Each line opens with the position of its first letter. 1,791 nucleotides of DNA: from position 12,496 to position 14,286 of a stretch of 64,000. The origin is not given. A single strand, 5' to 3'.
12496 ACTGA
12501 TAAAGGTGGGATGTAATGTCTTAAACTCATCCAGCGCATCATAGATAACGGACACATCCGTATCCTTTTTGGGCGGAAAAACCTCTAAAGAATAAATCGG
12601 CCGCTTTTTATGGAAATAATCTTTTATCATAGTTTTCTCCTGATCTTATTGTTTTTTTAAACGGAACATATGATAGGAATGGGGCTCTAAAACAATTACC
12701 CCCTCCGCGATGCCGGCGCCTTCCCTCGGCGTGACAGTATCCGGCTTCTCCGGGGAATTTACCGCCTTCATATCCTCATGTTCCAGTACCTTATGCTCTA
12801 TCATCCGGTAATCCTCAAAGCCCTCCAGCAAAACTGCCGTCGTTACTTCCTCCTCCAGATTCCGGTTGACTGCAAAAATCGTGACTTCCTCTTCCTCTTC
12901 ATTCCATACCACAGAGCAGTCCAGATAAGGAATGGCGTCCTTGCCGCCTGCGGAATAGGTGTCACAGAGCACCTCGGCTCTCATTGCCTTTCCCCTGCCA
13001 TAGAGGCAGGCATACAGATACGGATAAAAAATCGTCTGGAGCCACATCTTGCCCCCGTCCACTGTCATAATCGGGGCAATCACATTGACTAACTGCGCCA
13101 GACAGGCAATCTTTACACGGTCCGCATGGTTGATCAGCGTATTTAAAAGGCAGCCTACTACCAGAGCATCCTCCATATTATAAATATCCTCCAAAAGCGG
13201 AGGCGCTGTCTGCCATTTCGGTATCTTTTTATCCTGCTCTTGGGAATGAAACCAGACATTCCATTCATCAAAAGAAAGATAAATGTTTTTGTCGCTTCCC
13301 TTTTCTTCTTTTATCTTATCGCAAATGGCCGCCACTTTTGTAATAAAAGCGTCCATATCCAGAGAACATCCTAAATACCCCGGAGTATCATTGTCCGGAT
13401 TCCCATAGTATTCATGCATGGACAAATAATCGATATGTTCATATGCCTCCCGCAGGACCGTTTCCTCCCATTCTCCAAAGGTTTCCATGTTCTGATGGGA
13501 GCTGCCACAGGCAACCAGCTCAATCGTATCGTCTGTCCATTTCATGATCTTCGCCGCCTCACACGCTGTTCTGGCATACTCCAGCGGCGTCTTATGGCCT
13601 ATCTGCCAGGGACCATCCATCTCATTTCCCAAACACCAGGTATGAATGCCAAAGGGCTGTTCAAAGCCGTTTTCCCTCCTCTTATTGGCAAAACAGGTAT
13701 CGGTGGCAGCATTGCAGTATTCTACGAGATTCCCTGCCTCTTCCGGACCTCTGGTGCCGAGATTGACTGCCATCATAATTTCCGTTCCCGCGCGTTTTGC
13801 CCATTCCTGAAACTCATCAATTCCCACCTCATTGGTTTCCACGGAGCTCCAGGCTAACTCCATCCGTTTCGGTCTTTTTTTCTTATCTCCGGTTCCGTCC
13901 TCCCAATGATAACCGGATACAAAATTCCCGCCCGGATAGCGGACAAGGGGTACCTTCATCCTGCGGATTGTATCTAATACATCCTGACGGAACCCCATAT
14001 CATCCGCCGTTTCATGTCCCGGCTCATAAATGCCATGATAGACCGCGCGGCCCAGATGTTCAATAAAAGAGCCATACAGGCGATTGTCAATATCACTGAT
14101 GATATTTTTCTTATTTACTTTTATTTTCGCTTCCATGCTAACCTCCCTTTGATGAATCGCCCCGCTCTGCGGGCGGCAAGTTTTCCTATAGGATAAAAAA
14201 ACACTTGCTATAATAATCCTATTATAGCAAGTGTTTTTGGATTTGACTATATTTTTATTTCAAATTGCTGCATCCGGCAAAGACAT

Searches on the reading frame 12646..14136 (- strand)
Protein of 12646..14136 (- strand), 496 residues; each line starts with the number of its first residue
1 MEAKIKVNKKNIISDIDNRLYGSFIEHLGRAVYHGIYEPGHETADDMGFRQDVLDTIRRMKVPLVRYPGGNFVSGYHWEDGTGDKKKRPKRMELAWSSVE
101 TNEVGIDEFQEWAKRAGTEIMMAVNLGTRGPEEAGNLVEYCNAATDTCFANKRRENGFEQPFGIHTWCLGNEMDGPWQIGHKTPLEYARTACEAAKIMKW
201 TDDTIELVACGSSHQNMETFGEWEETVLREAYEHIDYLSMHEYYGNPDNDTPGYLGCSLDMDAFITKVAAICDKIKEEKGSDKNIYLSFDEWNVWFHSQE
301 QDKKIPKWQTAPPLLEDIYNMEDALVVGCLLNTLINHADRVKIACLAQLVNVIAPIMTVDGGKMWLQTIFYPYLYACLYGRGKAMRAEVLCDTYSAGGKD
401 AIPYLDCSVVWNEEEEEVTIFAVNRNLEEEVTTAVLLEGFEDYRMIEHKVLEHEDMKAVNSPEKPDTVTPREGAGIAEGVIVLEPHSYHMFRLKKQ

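Call 94: search_protein_families(library=ncbifam, max_evalue=1e-10, proteins=[window:12646-14136:-])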
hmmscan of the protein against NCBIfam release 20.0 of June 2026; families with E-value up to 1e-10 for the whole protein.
window:12646-14136:- (496 aa): 1 family
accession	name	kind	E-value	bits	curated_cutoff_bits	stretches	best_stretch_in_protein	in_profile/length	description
NF051901.1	ArabsyFurArfAAgro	equivalog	3e-221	735.7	625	1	1-494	1-502/502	arabinosylfuranosidase ArfA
